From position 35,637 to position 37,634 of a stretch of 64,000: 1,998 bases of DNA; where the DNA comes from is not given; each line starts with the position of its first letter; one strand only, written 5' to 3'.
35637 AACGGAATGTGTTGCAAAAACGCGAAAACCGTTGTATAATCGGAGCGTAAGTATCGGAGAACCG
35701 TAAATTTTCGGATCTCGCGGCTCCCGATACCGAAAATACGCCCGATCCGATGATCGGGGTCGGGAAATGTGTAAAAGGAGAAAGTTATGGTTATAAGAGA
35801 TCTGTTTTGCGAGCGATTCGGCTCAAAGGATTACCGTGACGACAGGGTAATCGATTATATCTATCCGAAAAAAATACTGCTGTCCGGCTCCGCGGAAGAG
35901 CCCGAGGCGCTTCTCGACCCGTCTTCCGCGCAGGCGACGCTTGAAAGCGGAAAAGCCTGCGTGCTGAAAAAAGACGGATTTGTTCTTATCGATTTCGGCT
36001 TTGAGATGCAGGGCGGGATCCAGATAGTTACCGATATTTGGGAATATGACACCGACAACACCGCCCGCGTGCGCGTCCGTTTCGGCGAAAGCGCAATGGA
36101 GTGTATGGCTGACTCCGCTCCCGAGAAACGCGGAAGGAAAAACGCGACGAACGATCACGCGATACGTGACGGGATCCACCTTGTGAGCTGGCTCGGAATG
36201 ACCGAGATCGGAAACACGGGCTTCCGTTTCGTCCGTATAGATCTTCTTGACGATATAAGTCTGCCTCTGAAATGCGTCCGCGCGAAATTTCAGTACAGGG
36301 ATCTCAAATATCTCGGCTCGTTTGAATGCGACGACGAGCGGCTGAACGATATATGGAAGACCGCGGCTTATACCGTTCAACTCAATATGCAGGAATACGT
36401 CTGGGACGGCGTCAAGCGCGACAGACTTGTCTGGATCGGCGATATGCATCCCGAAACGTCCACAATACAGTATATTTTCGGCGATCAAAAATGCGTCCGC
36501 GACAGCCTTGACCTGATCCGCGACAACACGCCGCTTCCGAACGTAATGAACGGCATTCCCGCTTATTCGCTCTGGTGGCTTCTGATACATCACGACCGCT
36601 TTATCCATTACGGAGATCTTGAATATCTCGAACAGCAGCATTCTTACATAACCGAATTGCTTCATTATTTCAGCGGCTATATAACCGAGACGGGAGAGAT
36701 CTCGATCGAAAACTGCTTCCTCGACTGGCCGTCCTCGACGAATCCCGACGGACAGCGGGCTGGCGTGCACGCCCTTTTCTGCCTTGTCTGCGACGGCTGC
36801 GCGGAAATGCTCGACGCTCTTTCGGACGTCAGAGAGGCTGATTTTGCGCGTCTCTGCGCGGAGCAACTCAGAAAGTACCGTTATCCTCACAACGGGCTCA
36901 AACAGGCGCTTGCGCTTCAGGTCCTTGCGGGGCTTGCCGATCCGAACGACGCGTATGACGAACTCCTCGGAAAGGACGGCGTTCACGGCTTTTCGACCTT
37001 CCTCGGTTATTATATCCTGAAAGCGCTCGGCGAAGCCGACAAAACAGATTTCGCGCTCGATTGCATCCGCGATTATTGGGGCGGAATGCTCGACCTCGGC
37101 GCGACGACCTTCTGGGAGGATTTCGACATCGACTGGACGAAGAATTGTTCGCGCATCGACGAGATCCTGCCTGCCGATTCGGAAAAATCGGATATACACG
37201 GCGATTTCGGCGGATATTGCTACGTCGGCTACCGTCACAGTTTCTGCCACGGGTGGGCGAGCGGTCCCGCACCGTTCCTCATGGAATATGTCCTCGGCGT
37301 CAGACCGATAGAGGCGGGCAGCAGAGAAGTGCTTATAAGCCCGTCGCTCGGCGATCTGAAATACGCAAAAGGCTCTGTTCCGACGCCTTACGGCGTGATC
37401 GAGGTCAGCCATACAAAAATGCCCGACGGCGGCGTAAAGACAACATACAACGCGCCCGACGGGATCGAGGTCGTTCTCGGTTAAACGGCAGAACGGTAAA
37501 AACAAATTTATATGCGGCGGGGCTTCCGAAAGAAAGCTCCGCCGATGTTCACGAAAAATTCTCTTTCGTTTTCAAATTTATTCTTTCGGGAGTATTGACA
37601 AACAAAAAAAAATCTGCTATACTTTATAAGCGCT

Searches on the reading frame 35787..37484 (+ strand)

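Call 60: search_protein_families(library=pfam, proteins=[window:35787-37484:+], max_evalue=0.01)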
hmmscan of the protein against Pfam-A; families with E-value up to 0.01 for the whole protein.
window:35787-37484:+ (565 aa): 3 families
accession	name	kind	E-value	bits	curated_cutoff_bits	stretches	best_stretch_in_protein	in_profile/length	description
PF17389.8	Bac_rhamnosid6H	-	1e-21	78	24.5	1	176-323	3-162/339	Bacterial alpha-L-rhamnosidase 6 hairpin glycosidase domain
PF17390.7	Bac_rhamnosid_C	-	1.8e-07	31.3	22.1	1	504-560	1-57/78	Bacterial alpha-L-rhamnosidase C-terminal domain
PF21104.3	Glyco_hydro_78_N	-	0.00019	21.4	27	1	57-114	30-87/142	Glycosyl hydrolase family 78 alpha-rhamnosidase N-terminal domain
